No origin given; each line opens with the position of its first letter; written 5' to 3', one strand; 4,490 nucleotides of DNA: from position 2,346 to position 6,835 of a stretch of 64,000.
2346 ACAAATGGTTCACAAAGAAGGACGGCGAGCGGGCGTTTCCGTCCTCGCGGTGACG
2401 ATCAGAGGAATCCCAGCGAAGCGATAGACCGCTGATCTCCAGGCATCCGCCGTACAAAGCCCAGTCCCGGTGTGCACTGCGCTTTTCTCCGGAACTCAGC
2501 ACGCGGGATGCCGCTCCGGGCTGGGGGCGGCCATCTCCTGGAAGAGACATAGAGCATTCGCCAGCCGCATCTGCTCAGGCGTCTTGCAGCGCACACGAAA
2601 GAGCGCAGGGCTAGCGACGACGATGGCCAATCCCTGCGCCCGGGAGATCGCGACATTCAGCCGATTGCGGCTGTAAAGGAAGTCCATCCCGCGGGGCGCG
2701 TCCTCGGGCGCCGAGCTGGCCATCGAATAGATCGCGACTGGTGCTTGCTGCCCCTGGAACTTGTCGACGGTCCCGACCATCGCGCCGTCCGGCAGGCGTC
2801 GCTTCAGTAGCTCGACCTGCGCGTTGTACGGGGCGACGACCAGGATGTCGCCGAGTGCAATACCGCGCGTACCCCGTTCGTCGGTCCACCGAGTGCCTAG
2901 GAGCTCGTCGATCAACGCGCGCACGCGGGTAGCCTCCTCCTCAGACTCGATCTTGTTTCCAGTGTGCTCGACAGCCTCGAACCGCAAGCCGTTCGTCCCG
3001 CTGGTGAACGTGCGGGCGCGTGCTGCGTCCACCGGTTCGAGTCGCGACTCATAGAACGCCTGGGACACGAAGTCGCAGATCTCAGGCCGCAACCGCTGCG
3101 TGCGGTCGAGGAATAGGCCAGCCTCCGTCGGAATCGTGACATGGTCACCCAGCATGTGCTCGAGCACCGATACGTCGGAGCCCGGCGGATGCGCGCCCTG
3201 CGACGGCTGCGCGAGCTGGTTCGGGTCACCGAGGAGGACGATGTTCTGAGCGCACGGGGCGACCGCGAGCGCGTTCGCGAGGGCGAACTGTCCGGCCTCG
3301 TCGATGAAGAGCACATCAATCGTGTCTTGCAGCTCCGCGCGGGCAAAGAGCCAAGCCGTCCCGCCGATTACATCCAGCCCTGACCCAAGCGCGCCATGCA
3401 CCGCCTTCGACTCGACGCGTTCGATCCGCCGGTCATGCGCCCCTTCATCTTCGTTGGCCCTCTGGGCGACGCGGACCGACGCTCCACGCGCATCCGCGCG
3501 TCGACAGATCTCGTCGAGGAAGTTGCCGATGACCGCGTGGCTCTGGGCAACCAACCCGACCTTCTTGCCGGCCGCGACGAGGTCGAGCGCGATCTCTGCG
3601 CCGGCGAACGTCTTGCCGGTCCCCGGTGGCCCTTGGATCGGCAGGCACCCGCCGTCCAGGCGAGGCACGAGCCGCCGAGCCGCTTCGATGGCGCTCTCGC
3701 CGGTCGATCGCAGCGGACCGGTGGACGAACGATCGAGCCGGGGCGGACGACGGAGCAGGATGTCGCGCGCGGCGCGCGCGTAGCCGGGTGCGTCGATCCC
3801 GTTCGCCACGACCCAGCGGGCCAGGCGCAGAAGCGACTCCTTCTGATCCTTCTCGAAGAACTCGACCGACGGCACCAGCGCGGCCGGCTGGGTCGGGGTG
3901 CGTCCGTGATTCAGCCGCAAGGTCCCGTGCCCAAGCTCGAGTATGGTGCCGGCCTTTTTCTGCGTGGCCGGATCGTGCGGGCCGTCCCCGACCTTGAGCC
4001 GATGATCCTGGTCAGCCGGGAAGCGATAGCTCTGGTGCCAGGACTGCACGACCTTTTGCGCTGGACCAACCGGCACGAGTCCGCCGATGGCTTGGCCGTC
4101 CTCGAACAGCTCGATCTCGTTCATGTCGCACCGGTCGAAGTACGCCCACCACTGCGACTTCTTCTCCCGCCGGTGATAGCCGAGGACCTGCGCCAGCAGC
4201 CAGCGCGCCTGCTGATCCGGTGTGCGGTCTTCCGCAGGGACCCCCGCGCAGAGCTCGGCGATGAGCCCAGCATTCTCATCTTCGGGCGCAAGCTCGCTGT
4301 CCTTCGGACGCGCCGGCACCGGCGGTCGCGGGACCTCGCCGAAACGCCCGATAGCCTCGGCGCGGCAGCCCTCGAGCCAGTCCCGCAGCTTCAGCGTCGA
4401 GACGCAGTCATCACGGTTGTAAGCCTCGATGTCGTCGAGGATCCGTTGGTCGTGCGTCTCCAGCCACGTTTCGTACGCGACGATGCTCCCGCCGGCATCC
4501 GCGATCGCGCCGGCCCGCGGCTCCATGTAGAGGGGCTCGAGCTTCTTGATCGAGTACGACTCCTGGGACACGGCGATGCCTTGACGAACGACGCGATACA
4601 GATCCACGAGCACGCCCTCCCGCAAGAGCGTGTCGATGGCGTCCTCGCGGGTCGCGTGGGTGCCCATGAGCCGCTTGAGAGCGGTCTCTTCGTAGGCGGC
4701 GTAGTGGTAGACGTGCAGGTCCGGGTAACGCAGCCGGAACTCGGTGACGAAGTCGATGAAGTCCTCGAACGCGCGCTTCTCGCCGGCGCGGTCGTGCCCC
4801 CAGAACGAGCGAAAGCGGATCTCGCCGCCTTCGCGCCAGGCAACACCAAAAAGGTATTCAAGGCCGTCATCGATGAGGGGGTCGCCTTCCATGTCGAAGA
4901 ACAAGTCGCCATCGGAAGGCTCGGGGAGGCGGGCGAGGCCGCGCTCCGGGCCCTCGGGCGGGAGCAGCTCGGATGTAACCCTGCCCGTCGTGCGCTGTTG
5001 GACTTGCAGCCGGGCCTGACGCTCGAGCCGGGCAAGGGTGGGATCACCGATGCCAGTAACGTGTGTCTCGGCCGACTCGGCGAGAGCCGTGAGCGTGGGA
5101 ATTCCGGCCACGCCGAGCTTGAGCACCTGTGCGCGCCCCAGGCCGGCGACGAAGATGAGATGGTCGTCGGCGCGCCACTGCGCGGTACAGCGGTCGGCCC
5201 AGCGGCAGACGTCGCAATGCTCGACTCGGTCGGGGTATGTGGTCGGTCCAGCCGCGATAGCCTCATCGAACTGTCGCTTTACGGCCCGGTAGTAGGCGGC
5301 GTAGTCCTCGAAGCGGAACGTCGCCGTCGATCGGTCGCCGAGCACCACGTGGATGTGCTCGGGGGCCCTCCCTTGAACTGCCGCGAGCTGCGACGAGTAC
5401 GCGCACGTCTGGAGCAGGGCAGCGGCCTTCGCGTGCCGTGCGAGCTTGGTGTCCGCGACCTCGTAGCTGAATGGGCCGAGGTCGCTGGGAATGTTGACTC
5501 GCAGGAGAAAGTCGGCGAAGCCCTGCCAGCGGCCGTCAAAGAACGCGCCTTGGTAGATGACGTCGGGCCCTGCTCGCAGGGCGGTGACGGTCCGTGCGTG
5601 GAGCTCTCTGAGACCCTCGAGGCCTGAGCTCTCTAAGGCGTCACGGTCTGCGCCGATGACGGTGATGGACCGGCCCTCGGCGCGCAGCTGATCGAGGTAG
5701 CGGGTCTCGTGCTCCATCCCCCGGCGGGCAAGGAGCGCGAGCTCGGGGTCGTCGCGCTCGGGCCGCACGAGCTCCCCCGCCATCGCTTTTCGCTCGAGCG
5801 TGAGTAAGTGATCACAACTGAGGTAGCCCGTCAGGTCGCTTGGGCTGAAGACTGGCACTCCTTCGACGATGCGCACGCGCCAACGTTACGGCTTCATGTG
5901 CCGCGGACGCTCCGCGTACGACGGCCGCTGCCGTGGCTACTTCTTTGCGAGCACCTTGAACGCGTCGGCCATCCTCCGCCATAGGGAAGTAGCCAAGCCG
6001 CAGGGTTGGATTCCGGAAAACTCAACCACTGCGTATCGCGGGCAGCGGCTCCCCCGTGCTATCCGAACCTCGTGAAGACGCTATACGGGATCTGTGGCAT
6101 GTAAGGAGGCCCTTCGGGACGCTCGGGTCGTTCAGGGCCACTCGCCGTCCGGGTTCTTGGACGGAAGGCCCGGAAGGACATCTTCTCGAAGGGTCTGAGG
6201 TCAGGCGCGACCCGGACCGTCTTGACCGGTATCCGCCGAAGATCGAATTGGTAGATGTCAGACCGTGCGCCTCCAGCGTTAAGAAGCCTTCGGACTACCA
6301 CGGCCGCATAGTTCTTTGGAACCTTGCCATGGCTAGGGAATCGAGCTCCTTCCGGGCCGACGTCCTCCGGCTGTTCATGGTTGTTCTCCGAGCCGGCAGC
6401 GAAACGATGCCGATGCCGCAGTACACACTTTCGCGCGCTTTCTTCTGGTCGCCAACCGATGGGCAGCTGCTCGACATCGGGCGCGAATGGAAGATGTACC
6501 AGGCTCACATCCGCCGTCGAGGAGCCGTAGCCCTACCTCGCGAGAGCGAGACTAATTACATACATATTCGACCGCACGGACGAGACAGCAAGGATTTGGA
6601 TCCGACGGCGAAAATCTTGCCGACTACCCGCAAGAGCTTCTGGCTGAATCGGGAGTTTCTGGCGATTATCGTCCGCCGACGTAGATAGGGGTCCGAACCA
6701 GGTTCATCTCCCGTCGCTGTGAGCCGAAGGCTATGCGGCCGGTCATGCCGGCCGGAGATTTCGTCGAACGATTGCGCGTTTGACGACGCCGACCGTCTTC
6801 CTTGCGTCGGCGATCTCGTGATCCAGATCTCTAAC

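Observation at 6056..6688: Codon-phase-preserving 168-bp inverted segment flanked by 12-bp perfect inverted repeats inside a MutH-like gene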

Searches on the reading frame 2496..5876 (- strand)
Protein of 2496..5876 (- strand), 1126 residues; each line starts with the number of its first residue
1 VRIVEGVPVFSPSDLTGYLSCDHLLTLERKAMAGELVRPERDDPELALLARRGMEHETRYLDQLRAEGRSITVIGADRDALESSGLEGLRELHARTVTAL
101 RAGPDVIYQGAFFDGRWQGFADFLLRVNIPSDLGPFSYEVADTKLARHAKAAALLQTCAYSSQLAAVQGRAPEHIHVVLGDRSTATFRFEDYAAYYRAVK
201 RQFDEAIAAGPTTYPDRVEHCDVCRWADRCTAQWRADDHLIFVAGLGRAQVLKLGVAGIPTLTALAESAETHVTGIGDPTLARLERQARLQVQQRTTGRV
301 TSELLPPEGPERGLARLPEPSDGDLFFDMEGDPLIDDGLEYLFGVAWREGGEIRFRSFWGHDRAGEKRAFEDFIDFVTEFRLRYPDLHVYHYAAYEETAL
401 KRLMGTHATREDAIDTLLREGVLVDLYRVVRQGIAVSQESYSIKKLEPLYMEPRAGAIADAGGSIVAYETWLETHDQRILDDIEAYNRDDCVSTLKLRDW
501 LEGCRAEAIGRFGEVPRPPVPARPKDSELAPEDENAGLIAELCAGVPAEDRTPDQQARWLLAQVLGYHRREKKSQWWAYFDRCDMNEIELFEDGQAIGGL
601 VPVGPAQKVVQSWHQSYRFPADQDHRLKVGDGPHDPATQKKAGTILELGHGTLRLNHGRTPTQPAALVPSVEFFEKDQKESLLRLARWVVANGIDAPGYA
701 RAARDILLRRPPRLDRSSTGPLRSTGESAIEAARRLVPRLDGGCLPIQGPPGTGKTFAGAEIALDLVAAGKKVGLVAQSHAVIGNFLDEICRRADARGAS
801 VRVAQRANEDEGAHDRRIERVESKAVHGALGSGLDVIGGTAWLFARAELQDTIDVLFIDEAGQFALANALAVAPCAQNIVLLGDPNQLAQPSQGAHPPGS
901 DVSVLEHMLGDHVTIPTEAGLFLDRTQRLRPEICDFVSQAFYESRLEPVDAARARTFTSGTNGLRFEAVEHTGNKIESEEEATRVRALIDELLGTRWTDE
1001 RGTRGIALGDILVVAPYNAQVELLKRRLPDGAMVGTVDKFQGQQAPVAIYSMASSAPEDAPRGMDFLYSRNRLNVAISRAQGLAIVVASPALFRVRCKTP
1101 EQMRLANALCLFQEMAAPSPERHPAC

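Call 32: find_related_loci(query=window:2496-5876:-, collection=genome_contigs, flank=5000)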
Query window:2496-5876:- (1126 aa) in genome_contigs; peptide patterns used: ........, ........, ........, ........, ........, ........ (x = any residue, [..] = any of these).
600 stretches matched a pattern (row limit reached: there are more); 588 encode a relative of the query (tblastn E <= 1e-3); the best 80 are kept; 80 distinct loci.
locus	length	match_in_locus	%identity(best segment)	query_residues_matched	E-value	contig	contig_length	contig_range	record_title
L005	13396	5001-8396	53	1-1116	0e+0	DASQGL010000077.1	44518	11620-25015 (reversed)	MAG TPA_asm: Candidatus Limnocylindrales bacterium isolate SMAG_U11805 k141_584297, whole genome shotgun sequence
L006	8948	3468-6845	52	4-1116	0e+0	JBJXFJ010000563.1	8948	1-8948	MAG: Chloroflexota bacterium isolate F1F2.bin.482 k127_871492, whole genome shotgun sequence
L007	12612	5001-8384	53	4-1119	0e+0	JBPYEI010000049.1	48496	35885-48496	MAG: Acidimicrobiales bacterium isolate Bin.003.fastaField_forest_FP5 k127_4841741, whole genome shotgun sequence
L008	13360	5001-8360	52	4-1110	0e+0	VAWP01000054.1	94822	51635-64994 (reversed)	MAG: Actinobacteria bacterium isolate AC_9 14_0919_05_20cm_scaffold_481, whole genome shotgun sequence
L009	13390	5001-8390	48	1-1117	0e+0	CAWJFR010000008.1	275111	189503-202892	MAG: uncultured Solirubrobacterales bacterium isolate MFD03399.bin.2.95 genome assembly, contig: contig_20729, whole gen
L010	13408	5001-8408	48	1-1125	0e+0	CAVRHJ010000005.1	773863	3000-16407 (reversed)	MAG: uncultured Solirubrobacteraceae bacterium isolate MFD05521.bin.2.132 genome assembly, contig: contig_78095, whole g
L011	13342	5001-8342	49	9-1112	0e+0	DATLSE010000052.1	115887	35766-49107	MAG TPA_asm: Nitrosotalea sp. isolate SMAG_U13922 k141_797113, whole genome shotgun sequence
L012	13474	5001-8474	49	9-1116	0e+0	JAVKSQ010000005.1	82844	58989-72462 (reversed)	MAG: Acidimicrobiales bacterium isolate PQ2_30S_bin_2 c_000000000006, whole genome shotgun sequence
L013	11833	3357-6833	47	1-1125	0e+0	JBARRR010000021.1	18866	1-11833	MAG: Candidatus Dormiibacterota bacterium isolate MFD13499_ilm_asm_bin2 k127_66734, whole genome shotgun sequence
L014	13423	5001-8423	47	1-1115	0e+0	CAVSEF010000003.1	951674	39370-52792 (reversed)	MAG: uncultured Solirubrobacterales bacterium isolate MFD02671.bin.1.9 genome assembly, contig: contig_2436, whole genom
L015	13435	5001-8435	46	9-1117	0e+0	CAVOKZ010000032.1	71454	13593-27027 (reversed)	MAG: uncultured Solirubrobacterales bacterium isolate MFD10097.bin.1.2 genome assembly, contig: contig_4017, whole genom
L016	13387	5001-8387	46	9-1116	0e+0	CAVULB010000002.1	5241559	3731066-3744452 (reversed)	MAG: Candidatus Acidoferrales bacterium isolate MFD01716.bin.1.127 genome assembly, contig: contig_19529, whole genome s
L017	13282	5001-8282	47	1-1119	0e+0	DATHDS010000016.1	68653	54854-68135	MAG TPA_asm: Gaiellaceae bacterium isolate SMAG_U12400 k141_59299, whole genome shotgun sequence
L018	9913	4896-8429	46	1-1116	0e+0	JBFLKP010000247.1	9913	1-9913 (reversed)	MAG: Candidatus Limnocylindrales bacterium isolate RS2.bin12 k97_451085, whole genome shotgun sequence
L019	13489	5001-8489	46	1-1117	0e+0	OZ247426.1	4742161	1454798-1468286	MAG: Dehalococcoidia bacterium isolate a97bc163-3bbb-412f-9a64-4bc878210a30 genome assembly, chromosome: 1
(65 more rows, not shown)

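Call 47: search_protein_families(library=padloc, max_evalue=0.00001, proteins=[window:2496-5876:-])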
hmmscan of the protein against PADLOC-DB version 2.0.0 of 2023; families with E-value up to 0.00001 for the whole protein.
window:2496-5876:- (1126 aa): 4 families
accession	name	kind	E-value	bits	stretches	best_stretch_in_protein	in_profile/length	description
PDLC03920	MkoA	-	1.8e-38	130.5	2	927-1105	894-1090/1112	-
PDLC03924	MkoC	-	2.6e-25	86.8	1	917-1109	767-963/1136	-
PDLC03921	MkoA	-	2.3e-23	79.9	2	914-1096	1368-1573/1607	-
PDLC02895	DpdJ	-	5.6e-14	48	1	1013-1109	373-473/2112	DpdJ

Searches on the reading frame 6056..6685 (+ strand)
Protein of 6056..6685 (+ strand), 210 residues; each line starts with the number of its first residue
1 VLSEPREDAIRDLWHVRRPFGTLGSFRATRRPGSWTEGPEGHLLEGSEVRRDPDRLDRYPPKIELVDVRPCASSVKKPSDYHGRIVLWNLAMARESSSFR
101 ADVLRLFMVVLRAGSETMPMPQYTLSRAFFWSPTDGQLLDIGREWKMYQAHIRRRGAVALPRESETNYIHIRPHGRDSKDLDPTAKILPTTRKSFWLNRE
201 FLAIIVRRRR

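Call 5: search_protein_families(library=pfam, max_evalue=1, proteins=[window:6056-6685:+])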
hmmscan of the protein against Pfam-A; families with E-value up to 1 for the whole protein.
seq(210 aa): 0 families
